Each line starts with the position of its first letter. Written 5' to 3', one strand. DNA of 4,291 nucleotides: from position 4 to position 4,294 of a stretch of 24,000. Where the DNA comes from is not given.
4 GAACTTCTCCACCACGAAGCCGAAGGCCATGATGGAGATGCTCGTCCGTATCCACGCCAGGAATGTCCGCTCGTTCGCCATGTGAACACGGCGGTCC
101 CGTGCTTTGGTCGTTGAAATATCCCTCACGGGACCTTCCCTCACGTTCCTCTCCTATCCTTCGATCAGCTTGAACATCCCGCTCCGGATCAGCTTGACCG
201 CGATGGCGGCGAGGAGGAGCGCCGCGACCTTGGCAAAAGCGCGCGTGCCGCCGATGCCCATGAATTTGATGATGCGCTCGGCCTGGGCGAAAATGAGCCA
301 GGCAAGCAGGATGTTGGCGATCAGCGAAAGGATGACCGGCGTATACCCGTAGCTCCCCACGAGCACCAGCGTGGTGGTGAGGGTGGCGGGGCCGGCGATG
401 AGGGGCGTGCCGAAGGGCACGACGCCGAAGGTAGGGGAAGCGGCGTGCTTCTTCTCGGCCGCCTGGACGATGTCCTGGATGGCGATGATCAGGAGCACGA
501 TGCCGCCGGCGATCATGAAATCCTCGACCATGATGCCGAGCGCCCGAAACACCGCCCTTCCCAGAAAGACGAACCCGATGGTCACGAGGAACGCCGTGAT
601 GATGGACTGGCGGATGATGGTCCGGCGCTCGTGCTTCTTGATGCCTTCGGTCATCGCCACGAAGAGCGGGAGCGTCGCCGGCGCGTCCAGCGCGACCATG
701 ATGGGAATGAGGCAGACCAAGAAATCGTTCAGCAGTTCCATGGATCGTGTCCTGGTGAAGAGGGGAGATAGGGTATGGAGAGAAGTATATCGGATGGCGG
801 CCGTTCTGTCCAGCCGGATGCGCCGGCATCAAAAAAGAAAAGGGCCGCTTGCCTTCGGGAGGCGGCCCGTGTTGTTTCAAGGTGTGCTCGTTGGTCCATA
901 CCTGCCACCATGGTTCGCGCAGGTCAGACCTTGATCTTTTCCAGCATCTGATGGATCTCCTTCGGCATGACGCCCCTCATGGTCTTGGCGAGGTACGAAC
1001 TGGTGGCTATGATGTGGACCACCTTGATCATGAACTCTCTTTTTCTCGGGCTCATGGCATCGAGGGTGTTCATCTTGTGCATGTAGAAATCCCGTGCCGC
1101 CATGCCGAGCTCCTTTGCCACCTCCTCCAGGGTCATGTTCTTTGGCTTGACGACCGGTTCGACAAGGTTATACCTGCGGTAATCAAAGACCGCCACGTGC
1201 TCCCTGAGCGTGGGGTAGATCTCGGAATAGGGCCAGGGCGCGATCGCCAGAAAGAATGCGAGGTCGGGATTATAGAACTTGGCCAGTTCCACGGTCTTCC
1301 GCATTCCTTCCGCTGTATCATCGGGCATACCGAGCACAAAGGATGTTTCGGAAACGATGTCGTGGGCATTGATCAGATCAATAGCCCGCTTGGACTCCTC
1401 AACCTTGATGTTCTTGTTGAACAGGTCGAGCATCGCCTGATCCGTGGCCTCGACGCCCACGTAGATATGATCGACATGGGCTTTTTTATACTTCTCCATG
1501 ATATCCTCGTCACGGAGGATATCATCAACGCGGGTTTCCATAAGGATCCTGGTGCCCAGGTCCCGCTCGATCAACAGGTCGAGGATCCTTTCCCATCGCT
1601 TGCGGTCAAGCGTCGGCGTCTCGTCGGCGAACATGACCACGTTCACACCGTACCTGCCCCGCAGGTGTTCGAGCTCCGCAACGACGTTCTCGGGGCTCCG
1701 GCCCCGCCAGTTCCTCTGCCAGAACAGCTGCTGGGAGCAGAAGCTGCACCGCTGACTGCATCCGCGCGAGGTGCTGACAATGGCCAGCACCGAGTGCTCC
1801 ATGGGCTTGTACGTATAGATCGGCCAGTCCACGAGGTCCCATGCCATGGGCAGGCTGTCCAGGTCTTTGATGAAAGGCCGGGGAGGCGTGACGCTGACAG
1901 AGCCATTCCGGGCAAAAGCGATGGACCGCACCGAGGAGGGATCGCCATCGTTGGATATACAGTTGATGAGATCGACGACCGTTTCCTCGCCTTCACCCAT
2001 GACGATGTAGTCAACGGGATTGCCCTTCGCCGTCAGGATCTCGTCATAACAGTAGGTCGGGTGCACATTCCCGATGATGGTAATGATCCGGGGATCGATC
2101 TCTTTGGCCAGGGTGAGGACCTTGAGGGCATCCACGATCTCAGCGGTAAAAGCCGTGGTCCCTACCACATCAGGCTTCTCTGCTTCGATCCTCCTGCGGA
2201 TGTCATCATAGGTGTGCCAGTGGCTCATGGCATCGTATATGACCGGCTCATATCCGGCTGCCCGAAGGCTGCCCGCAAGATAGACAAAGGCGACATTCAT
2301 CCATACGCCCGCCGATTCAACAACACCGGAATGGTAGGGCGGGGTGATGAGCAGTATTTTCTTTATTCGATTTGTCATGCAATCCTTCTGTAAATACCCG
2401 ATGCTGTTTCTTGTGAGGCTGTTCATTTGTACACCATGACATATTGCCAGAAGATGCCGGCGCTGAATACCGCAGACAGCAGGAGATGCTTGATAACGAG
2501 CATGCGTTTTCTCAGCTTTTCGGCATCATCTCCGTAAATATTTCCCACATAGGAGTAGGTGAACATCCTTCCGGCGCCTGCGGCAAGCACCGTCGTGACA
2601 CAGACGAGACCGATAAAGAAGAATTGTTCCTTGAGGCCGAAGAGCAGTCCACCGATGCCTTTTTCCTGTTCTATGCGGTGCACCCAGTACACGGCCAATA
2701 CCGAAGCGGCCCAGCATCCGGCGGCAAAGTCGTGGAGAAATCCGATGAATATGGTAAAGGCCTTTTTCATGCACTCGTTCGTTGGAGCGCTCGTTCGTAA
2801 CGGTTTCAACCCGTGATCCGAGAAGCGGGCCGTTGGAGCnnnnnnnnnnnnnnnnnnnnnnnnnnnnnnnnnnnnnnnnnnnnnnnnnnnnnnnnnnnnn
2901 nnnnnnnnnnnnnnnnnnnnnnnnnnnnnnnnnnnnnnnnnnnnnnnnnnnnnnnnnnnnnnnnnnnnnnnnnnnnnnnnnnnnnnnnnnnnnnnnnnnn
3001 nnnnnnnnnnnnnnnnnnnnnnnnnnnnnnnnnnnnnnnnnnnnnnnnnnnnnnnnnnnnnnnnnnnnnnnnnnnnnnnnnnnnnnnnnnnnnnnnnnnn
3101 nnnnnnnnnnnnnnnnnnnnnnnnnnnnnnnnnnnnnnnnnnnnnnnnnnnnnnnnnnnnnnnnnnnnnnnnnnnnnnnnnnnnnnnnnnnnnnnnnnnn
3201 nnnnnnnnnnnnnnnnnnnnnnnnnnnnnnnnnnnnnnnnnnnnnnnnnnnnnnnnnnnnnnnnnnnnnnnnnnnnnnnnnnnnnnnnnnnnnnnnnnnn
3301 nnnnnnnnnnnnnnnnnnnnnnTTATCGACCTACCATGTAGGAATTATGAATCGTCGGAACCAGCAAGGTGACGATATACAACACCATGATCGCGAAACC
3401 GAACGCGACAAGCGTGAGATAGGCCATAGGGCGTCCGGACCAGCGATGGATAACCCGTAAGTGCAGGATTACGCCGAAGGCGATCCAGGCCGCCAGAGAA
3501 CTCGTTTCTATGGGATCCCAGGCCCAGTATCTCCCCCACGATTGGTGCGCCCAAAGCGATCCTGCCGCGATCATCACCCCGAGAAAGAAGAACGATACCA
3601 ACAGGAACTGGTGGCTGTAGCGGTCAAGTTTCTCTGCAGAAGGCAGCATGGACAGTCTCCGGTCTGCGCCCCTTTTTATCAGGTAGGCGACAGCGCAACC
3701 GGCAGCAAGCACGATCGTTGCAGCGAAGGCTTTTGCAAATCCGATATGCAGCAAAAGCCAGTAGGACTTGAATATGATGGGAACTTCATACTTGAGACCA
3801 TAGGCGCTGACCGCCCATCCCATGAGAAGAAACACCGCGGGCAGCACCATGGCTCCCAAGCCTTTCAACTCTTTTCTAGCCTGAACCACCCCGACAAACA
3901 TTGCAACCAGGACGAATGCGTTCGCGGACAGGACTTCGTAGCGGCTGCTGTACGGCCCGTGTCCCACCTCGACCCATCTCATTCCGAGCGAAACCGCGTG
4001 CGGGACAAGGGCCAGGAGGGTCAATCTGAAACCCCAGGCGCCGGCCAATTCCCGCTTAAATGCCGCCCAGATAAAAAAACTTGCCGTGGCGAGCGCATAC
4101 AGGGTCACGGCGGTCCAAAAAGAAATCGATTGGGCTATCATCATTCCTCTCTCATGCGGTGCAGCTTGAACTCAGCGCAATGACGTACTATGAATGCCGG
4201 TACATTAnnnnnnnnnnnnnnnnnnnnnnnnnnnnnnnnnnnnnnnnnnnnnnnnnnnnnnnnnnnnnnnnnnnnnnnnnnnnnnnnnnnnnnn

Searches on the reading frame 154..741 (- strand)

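Call 7: search_protein_families(library=pfam, proteins=[window:154-741:-], max_evalue=0.01)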
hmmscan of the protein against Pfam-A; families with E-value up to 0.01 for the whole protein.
window:154-741:- (195 aa): 2 families
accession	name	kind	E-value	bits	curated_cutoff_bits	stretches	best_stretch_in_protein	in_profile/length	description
PF01914.23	MarC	-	3.3e-32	112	23.9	1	7-191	4-201/203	MarC family integral membrane protein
PF03741.22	TerC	-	0.001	19.3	27.8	0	27-146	18-108/178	Integral membrane protein TerC family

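Call 8: search_protein_families(library=ncbifam, proteins=[window:154-741:-], max_evalue=0.01)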
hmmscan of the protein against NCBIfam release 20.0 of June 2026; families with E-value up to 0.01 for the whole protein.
window:154-741:- (195 aa): 4 families
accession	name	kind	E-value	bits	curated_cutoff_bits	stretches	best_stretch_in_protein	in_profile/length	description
TIGR00427.1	TIGR00427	subfamily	5.1e-30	104.7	99.2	1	1-189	1-201/201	NAAT family transporter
NF008010.0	PRK10739.1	equivalog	2.7e-20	73.2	215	1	6-189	3-191/197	YhgN family NAAT transporter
NF008320.0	PRK11111.1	equivalog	4.2e-19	68.8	216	1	12-193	16-210/215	YchE family NAAT transporter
NF008228.0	PRK10995.1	equivalog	2.6e-15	56.2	162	1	2-194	3-218/223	MarC family NAAT transporter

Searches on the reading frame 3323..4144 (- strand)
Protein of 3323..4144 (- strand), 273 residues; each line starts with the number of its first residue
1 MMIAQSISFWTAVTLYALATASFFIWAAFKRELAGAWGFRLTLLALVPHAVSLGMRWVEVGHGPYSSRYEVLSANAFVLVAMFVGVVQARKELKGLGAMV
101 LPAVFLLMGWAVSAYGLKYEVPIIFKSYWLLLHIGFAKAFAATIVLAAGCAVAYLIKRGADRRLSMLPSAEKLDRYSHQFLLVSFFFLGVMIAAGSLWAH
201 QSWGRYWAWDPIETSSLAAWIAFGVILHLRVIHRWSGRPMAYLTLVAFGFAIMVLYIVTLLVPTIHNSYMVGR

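Call 7: search_protein_families(library=pfam, proteins=[window:3323-4144:-], max_evalue=0.01)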
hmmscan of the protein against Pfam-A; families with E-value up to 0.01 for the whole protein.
window:3323-4144:- (273 aa): 1 family
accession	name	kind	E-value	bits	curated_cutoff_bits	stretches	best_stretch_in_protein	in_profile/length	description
PF01578.25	Cytochrom_C_asm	-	7.3e-27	94.8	29.9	1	74-266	12-212/212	Cytochrome C assembly protein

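Call 8: search_protein_families(library=ncbifam, proteins=[window:3323-4144:-], max_evalue=0.01)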
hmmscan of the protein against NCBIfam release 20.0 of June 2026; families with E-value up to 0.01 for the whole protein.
window:3323-4144:- (273 aa): 5 families
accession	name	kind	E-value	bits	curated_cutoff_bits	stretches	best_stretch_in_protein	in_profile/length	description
TIGR03144.1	cytochr_II_ccsB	equivalog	1.5e-39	136.2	187.6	1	42-267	2-250/252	c-type cytochrome biogenesis protein CcsB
TIGR00353.1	nrfE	subfamily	7.5e-08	31.7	569.05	1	169-260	147-239/578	heme lyase CcmF/NrfE family subunit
TIGR03145.1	cyt_nit_nrfE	subfamily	3.6e-07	29.3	927.3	1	170-258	200-293/631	heme lyase NrfEFG subunit NrfE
NF007691.0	PRK10369.1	subfamily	3.3e-06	26.2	394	1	143-262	184-295/573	heme lyase NrfEFG subunit NrfE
TIGR01191.1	ccmC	subfamily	0.00086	19.3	186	1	180-259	52-134/184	heme ABC transporter permease CcmC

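Call 79: find_related_loci(query=window:3323-4144:-, collection=metagenome_contigs, flank=6000)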
Query window:3323-4144:- (273 aa) in metagenome_contigs; peptide patterns used: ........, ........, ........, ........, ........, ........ (x = any residue, [..] = any of these).
600 stretches matched a pattern (row limit reached: there are more); 560 encode a relative of the query (tblastn E <= 1e-3); the best 80 are kept; 80 distinct loci.
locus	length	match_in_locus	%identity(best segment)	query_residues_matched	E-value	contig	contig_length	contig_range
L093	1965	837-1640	64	5-272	5e-119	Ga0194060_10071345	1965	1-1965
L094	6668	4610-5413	63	5-272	3e-110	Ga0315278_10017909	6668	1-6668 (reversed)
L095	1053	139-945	62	5-273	2e-117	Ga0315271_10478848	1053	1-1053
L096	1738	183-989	62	5-273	3e-113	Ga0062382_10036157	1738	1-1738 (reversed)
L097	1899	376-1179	65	5-272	2e-112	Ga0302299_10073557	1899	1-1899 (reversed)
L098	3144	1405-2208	64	5-272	1e-107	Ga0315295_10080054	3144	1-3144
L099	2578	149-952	65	5-272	1e-108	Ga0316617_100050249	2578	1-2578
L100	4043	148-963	62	1-272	7e-105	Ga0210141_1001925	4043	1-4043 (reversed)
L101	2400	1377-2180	65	5-272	2e-107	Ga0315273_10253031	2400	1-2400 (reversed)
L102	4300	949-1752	62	5-272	2e-103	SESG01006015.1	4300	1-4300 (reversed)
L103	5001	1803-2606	63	5-272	1e-102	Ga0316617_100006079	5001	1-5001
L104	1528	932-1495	85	2-189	1e-109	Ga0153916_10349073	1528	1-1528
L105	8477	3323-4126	60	5-272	2e-101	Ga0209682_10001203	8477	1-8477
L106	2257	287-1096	58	3-273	5e-106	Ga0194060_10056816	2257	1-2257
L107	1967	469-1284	59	1-272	2e-106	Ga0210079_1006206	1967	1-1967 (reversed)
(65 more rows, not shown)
